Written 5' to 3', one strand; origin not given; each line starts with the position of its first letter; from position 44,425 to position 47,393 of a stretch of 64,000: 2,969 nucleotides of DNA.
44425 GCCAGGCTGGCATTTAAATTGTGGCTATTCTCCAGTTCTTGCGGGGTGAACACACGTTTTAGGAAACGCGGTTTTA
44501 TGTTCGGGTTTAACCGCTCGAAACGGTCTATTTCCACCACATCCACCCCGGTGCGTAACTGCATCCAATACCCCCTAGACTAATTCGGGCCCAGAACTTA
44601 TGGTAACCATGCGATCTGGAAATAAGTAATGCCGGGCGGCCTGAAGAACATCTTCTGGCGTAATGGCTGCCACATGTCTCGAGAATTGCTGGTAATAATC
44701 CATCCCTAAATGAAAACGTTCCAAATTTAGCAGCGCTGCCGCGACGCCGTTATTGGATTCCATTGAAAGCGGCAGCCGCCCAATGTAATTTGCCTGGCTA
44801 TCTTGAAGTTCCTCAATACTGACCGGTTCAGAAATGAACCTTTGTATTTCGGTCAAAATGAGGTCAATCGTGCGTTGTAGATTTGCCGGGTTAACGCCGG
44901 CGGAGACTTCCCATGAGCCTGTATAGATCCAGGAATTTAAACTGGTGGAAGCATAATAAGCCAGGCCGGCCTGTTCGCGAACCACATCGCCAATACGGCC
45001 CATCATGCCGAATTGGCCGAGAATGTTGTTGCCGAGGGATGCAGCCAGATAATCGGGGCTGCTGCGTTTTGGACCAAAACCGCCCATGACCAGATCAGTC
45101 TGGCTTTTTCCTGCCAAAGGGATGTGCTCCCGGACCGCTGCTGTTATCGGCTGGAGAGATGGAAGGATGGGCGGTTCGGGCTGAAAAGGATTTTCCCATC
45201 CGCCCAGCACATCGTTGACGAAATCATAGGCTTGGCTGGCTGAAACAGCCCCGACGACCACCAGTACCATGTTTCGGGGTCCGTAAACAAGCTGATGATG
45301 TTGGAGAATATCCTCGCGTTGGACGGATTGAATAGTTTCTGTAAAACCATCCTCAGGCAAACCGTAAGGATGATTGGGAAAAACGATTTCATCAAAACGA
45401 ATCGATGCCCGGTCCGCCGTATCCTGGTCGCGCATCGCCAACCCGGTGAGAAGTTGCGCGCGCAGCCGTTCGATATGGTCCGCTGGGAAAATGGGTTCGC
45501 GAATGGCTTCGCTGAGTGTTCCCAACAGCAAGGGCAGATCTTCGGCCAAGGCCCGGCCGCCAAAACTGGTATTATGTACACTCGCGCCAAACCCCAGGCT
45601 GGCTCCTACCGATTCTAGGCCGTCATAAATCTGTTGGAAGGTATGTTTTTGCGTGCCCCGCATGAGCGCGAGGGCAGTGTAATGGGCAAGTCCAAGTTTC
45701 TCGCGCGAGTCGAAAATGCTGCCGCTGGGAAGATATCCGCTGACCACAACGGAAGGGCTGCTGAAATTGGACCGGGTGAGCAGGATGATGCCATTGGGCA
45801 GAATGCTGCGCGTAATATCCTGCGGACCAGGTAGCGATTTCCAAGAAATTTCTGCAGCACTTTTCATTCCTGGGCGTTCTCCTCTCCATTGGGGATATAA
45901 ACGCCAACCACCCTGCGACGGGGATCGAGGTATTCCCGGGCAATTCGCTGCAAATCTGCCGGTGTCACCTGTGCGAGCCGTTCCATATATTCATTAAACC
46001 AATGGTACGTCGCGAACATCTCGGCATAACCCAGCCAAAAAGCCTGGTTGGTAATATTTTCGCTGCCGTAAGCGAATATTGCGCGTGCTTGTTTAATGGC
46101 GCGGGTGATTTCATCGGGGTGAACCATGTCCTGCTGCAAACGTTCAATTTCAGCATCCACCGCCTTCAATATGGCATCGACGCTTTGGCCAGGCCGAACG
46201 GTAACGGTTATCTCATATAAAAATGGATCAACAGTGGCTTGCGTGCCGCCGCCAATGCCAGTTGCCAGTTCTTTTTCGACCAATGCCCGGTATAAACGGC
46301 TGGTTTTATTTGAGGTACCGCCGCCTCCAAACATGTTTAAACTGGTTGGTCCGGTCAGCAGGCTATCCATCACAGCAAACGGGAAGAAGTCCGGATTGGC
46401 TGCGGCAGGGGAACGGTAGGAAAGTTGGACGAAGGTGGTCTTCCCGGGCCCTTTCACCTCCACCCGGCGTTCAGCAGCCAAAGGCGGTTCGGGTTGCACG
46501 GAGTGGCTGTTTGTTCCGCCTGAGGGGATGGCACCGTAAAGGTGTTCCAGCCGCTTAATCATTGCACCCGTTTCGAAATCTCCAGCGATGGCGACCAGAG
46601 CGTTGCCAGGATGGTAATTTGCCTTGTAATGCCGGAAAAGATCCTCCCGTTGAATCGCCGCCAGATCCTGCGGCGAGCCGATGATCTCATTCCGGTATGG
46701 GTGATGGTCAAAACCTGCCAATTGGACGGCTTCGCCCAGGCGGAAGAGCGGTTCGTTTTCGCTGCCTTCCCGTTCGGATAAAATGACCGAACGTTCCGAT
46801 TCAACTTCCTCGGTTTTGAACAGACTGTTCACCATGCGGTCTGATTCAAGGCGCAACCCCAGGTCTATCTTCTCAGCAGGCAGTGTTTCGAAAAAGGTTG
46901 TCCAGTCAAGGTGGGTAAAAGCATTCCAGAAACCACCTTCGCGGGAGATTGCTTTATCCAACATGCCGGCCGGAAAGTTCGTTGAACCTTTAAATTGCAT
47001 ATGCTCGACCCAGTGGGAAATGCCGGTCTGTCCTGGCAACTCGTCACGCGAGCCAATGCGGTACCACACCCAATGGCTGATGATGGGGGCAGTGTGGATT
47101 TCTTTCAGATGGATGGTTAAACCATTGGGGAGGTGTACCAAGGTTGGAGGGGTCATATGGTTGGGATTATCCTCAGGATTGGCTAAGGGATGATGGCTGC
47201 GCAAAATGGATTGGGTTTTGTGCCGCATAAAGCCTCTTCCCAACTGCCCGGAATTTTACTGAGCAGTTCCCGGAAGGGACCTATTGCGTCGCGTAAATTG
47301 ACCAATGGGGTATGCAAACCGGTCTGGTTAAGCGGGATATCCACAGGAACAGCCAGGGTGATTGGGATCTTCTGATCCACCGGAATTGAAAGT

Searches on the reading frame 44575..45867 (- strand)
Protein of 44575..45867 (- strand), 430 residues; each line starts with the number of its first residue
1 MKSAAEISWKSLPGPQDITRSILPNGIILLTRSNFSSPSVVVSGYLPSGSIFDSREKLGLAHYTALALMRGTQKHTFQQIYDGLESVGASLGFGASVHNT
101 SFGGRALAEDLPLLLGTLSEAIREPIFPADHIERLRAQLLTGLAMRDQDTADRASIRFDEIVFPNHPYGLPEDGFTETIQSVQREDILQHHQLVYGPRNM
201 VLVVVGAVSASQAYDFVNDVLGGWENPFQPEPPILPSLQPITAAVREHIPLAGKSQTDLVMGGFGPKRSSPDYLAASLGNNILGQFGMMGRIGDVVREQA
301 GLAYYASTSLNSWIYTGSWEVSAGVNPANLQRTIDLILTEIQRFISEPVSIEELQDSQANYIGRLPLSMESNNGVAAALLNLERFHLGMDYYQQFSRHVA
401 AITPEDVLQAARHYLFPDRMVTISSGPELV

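Call 81: search_protein_families(library=pfam, proteins=[window:44575-45867:-], max_evalue=0.00001)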
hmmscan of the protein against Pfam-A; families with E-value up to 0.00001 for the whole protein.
window:44575-45867:- (430 aa): 2 families
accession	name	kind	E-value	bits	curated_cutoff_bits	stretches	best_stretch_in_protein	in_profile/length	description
PF05193.26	Peptidase_M16_C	-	3.7e-30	105.6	23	1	181-360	1-180/181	Peptidase M16 inactive domain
PF00675.25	Peptidase_M16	-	9.6e-11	42.2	22.3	1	32-150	5-123/149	Insulinase (Peptidase family M16)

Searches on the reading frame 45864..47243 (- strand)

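Call 81: search_protein_families(library=pfam, proteins=[window:45864-47243:-], max_evalue=0.00001)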
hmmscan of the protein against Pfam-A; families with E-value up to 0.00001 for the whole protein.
window:45864-47243:- (459 aa): 2 families
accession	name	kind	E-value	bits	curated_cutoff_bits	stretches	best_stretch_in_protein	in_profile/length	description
PF05193.26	Peptidase_M16_C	-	4.1e-25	89.1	23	1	197-385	2-180/181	Peptidase M16 inactive domain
PF00675.25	Peptidase_M16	-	3.9e-21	76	22.3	1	46-189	4-147/149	Insulinase (Peptidase family M16)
